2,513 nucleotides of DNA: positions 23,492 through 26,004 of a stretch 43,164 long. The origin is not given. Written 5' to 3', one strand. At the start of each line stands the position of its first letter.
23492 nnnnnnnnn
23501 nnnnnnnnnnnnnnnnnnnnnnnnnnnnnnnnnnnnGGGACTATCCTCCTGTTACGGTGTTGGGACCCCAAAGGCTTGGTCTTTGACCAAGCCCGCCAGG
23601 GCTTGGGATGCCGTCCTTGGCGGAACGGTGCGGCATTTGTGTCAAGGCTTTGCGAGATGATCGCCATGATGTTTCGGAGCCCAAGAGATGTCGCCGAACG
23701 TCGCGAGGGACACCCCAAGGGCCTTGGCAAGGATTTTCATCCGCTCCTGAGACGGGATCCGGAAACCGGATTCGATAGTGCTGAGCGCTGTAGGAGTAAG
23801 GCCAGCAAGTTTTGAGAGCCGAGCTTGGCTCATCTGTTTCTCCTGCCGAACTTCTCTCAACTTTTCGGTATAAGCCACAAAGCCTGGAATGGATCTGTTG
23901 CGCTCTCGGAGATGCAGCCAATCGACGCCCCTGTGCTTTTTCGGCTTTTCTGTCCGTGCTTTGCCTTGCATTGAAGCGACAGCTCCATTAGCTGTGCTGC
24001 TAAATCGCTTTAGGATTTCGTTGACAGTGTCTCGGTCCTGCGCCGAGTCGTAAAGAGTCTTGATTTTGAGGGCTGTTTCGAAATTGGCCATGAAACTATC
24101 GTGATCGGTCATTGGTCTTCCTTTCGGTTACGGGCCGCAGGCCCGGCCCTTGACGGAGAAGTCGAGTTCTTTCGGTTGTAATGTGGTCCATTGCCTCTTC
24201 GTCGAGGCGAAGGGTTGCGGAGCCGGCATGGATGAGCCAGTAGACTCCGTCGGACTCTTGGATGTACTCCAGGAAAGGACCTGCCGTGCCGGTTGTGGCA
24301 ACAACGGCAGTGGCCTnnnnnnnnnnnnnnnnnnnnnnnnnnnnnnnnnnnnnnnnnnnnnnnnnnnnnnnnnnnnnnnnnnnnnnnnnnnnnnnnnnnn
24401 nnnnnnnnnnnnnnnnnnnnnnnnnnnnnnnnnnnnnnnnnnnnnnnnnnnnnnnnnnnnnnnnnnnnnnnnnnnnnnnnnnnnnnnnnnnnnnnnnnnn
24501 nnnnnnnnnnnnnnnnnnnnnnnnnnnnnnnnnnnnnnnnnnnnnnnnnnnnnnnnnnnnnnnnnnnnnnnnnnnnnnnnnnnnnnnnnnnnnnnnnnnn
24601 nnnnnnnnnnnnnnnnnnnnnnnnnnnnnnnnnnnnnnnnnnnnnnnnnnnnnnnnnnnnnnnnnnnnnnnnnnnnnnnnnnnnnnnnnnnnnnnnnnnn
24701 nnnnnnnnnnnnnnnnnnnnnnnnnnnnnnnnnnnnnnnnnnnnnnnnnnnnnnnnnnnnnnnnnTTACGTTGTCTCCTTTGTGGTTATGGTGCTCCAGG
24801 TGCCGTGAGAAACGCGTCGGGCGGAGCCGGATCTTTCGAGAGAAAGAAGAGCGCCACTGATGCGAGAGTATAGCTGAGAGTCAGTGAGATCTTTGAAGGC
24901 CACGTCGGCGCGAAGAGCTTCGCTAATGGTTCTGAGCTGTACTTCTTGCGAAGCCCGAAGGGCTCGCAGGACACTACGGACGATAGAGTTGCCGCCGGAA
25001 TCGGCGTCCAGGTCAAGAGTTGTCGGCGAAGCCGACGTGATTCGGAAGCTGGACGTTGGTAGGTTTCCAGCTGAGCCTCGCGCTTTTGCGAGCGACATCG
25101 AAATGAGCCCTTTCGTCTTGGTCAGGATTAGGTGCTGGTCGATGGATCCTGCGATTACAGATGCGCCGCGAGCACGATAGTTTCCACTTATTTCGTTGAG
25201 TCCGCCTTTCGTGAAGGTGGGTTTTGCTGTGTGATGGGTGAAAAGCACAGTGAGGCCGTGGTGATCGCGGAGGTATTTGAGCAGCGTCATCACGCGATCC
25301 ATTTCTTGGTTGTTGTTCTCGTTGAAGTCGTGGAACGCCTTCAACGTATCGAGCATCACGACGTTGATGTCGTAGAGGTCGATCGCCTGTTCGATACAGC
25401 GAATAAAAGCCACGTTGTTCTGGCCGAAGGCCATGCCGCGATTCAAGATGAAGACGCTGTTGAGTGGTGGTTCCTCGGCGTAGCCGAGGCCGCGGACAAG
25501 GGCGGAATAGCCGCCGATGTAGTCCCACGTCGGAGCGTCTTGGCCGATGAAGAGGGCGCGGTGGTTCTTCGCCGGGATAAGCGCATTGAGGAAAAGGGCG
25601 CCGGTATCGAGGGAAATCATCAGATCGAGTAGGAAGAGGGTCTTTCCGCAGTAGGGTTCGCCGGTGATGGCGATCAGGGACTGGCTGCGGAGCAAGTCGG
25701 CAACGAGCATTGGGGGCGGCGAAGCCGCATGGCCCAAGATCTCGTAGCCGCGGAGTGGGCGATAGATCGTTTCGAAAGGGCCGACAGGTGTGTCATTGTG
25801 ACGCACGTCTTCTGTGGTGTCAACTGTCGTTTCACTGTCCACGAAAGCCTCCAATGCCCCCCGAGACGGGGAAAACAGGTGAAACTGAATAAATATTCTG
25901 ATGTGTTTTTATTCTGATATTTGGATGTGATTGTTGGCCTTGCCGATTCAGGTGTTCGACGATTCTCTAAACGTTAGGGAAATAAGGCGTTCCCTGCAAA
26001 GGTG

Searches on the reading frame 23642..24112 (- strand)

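Call 14: search_protein_families(library=phrogs, proteins=[window:23642-24112:-], max_evalue=0.01)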
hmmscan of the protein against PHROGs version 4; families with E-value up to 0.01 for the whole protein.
window:23642-24112:- (156 aa): 18 families
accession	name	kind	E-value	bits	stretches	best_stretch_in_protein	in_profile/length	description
phrog_8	-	transcription regulation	1.4e-11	45.5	1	83-137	79-133/346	transcriptional regulator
phrog_4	-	transcription regulation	7.6e-10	39.3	1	82-137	138-189/400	transcriptional repressor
phrog_3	-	transcription regulation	3.6e-09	37.9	1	83-139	91-142/430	transcriptional repressor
phrog_5823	-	transcription regulation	4.9e-08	33.5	1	82-138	8-65/404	transcriptional regulator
phrog_2439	-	transcription regulation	8.5e-08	32.4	1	83-139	10-66/367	transcriptional regulator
phrog_1373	-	transcription regulation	1.1e-07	32.9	1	81-136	64-119/166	transcriptional regulator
phrog_2967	-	transcription regulation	3.8e-07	30.9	1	81-137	11-67/225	transcriptional regulator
phrog_7241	-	transcription regulation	4.5e-06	27.7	1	82-137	63-118/122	transcriptional regulator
phrog_2328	-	transcription regulation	4.2e-05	24.3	1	82-136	17-71/128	transcriptional repressor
phrog_2104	-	unknown function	6.6e-05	24.1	1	74-129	33-88/103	-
phrog_147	-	transcription regulation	8.2e-05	23.9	1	81-128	5-54/100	transcriptional regulator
phrog_638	-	transcription regulation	0.0011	19.8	1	88-136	11-60/145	transcriptional regulator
phrog_4836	-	transcription regulation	0.0035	17.9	1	82-134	77-129/194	CII-like regulator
phrog_4031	-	unknown function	0.0039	16.7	1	59-132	499-571/626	-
phrog_35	-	transcription regulation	0.0075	17.4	0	91-132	84-124/181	transcriptional repressor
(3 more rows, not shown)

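Call 15: search_protein_families(library=pfam, proteins=[window:23642-24112:-], max_evalue=0.01)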
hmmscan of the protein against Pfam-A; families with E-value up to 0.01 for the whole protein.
window:23642-24112:- (156 aa): 4 families
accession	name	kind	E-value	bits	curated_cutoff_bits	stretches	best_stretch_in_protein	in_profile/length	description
PF01381.28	HTH_3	-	3.3e-15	56.3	23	1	85-138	1-54/55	Helix-turn-helix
PF13560.12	HTH_31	-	7.7e-10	39.4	27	1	83-137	4-59/64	Helix-turn-helix domain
PF12844.13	HTH_19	-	3.6e-09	36.8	30.2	1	83-136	2-55/64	Helix-turn-helix domain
PF13443.12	HTH_26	-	7.5e-07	29.8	22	1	84-137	1-55/63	Cro/C1-type HTH DNA-binding domain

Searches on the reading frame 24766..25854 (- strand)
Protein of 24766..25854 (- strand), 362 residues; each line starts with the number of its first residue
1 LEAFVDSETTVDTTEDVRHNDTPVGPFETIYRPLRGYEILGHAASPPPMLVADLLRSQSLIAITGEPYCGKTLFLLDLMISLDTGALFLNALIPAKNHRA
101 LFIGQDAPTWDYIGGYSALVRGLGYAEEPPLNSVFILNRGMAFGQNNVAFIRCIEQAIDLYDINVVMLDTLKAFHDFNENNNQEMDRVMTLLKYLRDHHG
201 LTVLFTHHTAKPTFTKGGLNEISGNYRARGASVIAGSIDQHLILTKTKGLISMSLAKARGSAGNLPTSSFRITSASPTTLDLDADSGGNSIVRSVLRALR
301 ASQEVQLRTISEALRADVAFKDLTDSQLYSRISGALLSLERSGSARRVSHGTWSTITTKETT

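Call 14: search_protein_families(library=phrogs, proteins=[window:24766-25854:-], max_evalue=0.01)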
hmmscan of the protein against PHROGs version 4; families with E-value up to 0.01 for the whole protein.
window:24766-25854:- (362 aa): 11 families
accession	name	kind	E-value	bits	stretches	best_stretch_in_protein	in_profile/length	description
phrog_3123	-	unknown function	6.5e-17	62.3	1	41-219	324-515/583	-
phrog_906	-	DNA, RNA and nucleotide metabolism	8.7e-16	58.8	1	44-249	513-701/872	DNA polymerase/primase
phrog_239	-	DNA, RNA and nucleotide metabolism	1.1e-11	45.4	1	139-239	447-548/801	DNA primase/helicase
phrog_3228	-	DNA, RNA and nucleotide metabolism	1.3e-09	38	1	145-258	459-572/766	replicative helicase-primase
phrog_25693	-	unknown function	7.6e-08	32.4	1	41-239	33-233/405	-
phrog_2597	-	DNA, RNA and nucleotide metabolism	6.1e-07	29.3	1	47-244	356-544/747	DNA primase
phrog_6357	-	unknown function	1.8e-06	28.4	1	161-248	119-191/321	-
phrog_13004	-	unknown function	9.1e-06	25.7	1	46-211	121-290/363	-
phrog_2850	-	unknown function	2.1e-05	24.6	1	162-286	259-373/465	-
phrog_6012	-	DNA, RNA and nucleotide metabolism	0.00011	22.5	1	59-231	149-320/447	DNA helicase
phrog_243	-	DNA, RNA and nucleotide metabolism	0.003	17.5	0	163-215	143-197/273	DnaB-like replicative helicase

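Call 15: search_protein_families(library=pfam, proteins=[window:24766-25854:-], max_evalue=0.01)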
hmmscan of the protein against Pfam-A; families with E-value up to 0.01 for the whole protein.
window:24766-25854:- (362 aa): 3 families
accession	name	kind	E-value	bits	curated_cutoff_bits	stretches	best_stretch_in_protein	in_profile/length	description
PF13481.12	AAA_25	-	5.8e-20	72.2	27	1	45-212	20-193/195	AAA domain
PF06745.19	ATPase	-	3.3e-05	23.8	26.6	0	149-274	106-221/231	KaiC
PF13401.12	AAA_22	-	0.0084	16.9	27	0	57-205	4-120/130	AAA domain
